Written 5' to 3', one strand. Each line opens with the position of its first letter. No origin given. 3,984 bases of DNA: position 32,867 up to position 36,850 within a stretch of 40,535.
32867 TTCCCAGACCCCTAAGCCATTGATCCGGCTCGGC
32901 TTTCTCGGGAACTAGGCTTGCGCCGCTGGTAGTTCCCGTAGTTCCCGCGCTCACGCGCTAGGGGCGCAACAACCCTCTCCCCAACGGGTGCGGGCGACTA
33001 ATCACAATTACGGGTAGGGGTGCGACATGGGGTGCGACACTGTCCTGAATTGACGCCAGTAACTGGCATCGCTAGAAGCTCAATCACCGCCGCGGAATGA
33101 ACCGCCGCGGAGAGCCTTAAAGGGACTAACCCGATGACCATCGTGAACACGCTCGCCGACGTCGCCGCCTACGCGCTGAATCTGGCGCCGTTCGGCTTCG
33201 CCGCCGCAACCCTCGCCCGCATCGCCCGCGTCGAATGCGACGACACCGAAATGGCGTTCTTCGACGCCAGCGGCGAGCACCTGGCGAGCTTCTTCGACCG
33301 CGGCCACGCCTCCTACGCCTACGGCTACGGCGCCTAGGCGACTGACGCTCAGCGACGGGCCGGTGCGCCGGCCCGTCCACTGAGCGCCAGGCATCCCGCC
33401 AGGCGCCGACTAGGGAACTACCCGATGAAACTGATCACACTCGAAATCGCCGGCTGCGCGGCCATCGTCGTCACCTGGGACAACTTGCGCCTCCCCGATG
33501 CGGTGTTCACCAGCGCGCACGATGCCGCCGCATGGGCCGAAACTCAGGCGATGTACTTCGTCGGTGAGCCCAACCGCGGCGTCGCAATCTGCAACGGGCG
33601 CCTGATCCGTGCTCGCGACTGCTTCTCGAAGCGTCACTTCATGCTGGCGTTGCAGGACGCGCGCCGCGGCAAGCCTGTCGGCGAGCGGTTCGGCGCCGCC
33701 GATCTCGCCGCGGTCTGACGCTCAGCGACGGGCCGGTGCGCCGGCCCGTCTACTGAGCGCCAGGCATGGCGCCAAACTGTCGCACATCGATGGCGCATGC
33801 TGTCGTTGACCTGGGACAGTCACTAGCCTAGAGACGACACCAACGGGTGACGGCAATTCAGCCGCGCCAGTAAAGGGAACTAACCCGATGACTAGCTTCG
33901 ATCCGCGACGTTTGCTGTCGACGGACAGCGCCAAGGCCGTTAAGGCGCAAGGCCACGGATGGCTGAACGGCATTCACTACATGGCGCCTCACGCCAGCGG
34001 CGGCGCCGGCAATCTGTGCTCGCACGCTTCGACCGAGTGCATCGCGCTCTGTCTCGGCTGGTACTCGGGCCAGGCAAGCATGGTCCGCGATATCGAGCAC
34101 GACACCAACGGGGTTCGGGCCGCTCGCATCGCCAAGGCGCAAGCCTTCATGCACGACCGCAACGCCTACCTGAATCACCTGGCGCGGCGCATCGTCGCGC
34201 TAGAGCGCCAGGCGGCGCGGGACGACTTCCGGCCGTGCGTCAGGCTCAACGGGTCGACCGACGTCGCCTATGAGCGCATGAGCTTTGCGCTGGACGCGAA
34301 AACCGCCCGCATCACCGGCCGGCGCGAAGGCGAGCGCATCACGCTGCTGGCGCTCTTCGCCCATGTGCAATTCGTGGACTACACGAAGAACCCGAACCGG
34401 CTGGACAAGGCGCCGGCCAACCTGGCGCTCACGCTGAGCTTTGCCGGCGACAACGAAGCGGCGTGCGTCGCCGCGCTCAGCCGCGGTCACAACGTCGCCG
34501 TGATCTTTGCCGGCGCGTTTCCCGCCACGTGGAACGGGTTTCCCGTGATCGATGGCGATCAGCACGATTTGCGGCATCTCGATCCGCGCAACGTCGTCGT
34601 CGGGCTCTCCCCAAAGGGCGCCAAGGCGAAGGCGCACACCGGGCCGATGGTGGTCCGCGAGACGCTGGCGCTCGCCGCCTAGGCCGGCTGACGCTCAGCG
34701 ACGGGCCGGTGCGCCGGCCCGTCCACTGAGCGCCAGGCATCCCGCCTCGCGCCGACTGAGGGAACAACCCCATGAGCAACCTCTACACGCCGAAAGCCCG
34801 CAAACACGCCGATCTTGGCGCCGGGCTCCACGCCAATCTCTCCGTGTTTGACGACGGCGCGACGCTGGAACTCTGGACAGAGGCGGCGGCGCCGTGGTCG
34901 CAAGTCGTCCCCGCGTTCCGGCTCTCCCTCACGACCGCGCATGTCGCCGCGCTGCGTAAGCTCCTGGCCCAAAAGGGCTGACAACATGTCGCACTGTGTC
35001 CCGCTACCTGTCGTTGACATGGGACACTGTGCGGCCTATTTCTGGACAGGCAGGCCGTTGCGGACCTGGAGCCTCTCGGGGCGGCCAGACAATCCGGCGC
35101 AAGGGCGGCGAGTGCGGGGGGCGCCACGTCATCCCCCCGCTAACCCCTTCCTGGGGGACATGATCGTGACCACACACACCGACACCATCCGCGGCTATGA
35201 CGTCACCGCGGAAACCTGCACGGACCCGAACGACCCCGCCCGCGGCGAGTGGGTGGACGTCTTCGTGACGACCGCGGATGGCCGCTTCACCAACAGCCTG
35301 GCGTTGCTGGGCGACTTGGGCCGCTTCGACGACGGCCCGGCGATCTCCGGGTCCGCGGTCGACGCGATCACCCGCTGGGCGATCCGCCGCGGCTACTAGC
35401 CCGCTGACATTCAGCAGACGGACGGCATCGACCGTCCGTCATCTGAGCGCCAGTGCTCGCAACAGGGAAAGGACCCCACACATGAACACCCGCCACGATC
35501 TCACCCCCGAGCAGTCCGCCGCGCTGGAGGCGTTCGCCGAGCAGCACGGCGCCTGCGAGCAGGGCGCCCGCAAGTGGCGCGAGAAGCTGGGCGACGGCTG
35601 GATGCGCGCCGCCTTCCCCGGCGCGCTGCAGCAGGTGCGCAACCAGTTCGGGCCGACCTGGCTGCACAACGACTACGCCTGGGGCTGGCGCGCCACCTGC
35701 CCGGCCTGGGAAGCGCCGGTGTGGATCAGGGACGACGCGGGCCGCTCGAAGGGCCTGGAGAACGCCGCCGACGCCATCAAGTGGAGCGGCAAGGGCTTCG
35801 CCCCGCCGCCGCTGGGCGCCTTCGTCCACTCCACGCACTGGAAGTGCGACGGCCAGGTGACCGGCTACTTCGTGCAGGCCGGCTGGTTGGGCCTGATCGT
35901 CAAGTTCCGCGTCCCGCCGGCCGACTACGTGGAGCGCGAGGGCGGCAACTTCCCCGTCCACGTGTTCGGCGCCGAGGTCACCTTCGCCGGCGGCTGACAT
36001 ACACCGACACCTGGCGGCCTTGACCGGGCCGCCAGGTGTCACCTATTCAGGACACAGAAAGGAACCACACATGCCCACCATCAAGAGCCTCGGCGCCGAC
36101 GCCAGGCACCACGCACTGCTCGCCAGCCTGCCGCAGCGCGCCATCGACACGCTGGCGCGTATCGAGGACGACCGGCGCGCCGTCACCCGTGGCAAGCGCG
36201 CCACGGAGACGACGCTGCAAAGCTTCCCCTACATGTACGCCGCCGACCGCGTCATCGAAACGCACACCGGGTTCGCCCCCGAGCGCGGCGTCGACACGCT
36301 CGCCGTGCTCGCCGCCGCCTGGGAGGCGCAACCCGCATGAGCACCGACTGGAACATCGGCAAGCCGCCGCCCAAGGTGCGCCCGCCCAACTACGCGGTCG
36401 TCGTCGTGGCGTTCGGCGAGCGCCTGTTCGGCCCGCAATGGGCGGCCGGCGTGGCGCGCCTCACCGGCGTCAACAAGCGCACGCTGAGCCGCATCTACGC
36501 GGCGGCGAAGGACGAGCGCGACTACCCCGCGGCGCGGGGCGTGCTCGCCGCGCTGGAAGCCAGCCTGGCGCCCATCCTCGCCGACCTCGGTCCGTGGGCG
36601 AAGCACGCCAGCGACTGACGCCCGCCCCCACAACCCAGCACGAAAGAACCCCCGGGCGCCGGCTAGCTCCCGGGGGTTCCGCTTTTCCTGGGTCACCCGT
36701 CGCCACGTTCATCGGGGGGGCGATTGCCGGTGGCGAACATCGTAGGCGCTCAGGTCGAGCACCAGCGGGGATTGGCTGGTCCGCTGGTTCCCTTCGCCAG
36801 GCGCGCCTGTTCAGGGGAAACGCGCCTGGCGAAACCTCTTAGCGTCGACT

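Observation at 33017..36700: Rightward small-gene module punctuated by a conserved, co-varying hairpin element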

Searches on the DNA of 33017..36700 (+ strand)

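Call 5: search_dna_similar(query=window:33017-36700:+, collection=phages, mode=near, max_rows=30)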
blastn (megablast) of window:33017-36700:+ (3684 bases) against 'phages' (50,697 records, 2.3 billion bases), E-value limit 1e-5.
No match.

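Call 48: build_rna_model(alignment_id=A1, structure=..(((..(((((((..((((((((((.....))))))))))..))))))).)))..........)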
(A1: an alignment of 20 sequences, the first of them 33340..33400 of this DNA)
Model R1 built from alignment A1 (20 sequences, 64 columns); structure: as given.
model positions 62; base pairs 20; branch points 0; effective number of sequences 6.13; information 0.902 bits per position. Calibrated on 0.2 Mb of random sequence (short: E-values are rough).
structure used (alignment columns):
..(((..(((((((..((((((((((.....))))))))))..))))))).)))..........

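Call 49: search_with_rna_model(model_id=R1, sources=[window, L001, L002, L003, L004, L164, L165, L166, L167, L168, L169, L170, L171, L172, L173], max_evalue=1)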
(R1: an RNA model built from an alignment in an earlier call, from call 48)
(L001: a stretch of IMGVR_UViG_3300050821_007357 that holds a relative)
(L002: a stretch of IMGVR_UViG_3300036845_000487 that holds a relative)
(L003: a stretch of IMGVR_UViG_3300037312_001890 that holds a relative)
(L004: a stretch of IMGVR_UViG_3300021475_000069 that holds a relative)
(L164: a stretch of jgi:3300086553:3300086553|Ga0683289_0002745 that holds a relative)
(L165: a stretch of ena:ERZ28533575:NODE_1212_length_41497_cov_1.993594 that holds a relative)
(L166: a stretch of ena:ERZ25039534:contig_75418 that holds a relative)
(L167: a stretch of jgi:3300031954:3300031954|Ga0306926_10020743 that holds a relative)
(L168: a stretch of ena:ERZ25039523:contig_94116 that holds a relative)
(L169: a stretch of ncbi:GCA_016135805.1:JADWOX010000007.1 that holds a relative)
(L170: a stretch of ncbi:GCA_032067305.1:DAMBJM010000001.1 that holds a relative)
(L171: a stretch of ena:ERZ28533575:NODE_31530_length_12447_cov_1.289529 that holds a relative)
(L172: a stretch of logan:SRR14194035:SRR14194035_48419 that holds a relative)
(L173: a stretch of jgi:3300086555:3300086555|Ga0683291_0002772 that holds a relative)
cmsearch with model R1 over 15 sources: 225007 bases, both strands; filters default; matches with E-value up to 1: 53.
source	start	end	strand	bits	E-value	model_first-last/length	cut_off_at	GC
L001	640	702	-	81.8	2.7e-17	1-62/62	no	0.71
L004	615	677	-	81.8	2.7e-17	1-62/62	no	0.71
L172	4353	4412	-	78.7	1.6e-16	1-62/62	no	0.67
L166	11408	11470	-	77.3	3.5e-16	1-62/62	no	0.71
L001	256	318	-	77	4.1e-16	1-62/62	no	0.68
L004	231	293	-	77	4.1e-16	1-62/62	no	0.68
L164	4456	4518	-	73.6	2.8e-15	1-62/62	no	0.73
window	33340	33400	+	73.3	3.3e-15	1-62/62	no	0.77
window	35402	35463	+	73.1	3.7e-15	1-62/62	no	0.63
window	34686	34746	+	73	3.8e-15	1-62/62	no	0.79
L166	11658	11720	-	71.4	9.4e-15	1-62/62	no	0.67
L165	7506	7567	-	71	1.2e-14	1-62/62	no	0.76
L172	3817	3878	-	70.8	1.3e-14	1-62/62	no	0.74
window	33713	33773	+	70.3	1.8e-14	1-62/62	no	0.75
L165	6761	6822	-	69.2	3.2e-14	1-62/62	no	0.71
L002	5696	5756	-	66.9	1.2e-13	1-62/62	no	0.67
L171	9340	9402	-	65.6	2.5e-13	1-62/62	no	0.68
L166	13738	13816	-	63.9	6.5e-13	1-62/62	no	0.72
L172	5613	5675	-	63.4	8.8e-13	1-62/62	no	0.68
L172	5870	5932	-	63.2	9.8e-13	1-62/62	no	0.7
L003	10897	10958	+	61.8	2.2e-12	1-62/62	no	0.71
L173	12797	12856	-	61.2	3e-12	1-62/62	no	0.67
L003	10287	10348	+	59.7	6.8e-12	1-62/62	no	0.73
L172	3825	3886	+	49.4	2.2e-09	1-62/62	no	0.76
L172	5621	5683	+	37.1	2.3e-06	1-62/62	no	0.65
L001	648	710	+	36.9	2.6e-06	1-62/62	no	0.71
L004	623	685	+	36.9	2.6e-06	1-62/62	no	0.71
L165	6769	6830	+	36.6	3.1e-06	1-62/62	no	0.68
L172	4361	4420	+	36.3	3.6e-06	1-62/62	no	0.67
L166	11666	11728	+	35.7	5.2e-06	1-62/62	no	0.67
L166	13746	13824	+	35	7.7e-06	1-62/62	no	0.73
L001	264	326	+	34.8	8.6e-06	1-62/62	no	0.71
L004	239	301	+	34.8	8.6e-06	1-62/62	no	0.71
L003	10889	10950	-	33.6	1.7e-05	1-62/62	no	0.74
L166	11416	11478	+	32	4.1e-05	1-62/62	no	0.7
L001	2271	2344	-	31.4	5.8e-05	1-62/62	no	0.69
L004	2246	2319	-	31.4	5.8e-05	1-62/62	no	0.69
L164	5738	5811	-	30.7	8.4e-05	1-62/62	no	0.7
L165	7514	7575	+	28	0.0004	1-62/62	no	0.71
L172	5878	5940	+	27.4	0.00054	1-62/62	no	0.7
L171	9348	9410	+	27.2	0.00061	1-62/62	no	0.68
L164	4464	4526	+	26.3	0.00099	1-62/62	no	0.73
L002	5704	5764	+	20.5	0.026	1-62/62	no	0.7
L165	8337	8384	+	17.8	0.12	1-62/62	no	0.71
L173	12813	12848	+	16.8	0.21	9-46/62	no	0.69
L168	7229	7283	-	16.6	0.24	1-62/62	no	0.78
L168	1575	1625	-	15.6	0.42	1-62/62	no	0.69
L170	7571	7631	+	14.8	0.67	1-62/62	no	0.74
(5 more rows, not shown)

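Call 51: search_with_rna_model(model_id=R1, sources=[L174, L175, L176, L177, L178, L179, L180, L181, L182, L183, L184, L185, L186, L187, L188, L189, L190, L191, L192, L193, L194], max_evalue=0.01)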
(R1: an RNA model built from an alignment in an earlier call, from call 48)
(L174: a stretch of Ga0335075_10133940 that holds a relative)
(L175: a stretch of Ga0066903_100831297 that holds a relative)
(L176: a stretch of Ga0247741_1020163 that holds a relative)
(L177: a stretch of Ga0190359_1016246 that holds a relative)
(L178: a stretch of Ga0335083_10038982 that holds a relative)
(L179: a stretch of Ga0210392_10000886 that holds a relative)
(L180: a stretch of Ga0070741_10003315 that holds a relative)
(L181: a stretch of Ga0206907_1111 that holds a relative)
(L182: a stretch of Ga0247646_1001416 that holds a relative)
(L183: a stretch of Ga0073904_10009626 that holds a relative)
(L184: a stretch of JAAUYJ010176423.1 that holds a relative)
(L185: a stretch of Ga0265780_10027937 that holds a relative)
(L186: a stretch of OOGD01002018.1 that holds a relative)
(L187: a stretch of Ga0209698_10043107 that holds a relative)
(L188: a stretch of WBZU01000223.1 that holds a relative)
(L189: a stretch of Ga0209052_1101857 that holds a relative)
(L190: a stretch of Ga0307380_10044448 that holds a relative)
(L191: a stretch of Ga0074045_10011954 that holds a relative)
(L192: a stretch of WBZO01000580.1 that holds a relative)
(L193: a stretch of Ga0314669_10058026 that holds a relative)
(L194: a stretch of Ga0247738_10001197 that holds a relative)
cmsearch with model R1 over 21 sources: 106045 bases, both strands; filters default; matches with E-value up to 0.01: 7.
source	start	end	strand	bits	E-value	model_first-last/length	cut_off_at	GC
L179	615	677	-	81.8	1.3e-17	1-62/62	no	0.71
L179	231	293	-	77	1.9e-16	1-62/62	no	0.68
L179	623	685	+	36.9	1.2e-06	1-62/62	no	0.71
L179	239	301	+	34.8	4.1e-06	1-62/62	no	0.71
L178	2260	2329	+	23.6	0.0021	1-62/62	no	0.59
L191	635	704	-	22.5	0.004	1-62/62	no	0.59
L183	2186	2252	-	21.2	0.0086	1-62/62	no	0.6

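Call 65: search_with_rna_model(model_id=R1, sources=[L195, L196, L197, L198, L199, L200, L201, L202, L203, L204, L205, L206, L207, L208, L209, L210], max_evalue=0.1)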
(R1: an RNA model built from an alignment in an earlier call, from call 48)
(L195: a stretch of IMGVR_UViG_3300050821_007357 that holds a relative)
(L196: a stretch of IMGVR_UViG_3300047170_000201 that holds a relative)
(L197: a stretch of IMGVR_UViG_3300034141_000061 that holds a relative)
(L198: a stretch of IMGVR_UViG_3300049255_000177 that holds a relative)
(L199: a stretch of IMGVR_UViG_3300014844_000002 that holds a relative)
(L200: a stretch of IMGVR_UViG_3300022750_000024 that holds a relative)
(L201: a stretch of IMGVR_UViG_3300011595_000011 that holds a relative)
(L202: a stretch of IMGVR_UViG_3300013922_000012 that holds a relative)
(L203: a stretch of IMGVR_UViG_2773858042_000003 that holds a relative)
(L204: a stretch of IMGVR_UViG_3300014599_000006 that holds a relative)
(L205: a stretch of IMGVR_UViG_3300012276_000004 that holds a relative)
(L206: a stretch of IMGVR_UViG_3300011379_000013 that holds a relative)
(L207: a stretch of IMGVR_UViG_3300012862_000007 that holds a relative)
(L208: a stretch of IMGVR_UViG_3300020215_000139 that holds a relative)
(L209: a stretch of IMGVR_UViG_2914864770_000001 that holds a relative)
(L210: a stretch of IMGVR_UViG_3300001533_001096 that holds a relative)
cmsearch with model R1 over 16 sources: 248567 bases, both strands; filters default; matches with E-value up to 0.1: 1.
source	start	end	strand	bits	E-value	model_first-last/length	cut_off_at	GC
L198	10062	10127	-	26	0.0013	1-62/62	no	0.73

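Call 78: search_dna_similar(query=window:33330-33430:+, collection=phages, mode=distant, max_evalue=1, max_rows=15)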
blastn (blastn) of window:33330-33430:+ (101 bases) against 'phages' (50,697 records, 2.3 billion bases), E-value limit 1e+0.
Records with a match: 4; places in all: 4; records where one place covers at least 80% of the query: 0.
Best place of each record, by identity: >=99% 1; 80-90% 3.
By first word of the organism name: Stenotrophomonas 2; Microbacterium 1; Arthrobacter 1.
By host as written in the record: Stenotrophomonas maltophilia 2; Microbacterium sp. ISAT203 1; Arthrobacter sulfureus NRRL B-14730 1.
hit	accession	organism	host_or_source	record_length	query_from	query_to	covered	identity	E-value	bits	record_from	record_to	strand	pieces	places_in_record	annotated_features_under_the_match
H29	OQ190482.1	Microbacterium phage UtzChips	Microbacterium sp. ISAT203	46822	37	73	37%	83.8%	8e-2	41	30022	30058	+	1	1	44: DNA primase/helicase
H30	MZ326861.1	Stenotrophomonas phage Philippe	Stenotrophomonas maltophilia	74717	43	72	30%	86.7%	9e-1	37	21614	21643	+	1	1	hypothetical protein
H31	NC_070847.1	Stenotrophomonas phage Philippe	Stenotrophomonas maltophilia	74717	43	72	30%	86.7%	9e-1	37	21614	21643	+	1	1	hypothetical protein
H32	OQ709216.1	Arthrobacter phage Emotion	Arthrobacter sulfureus NRRL B-14730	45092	57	76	20%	100.0%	9e-1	37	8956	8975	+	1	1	14: tail assembly chaperone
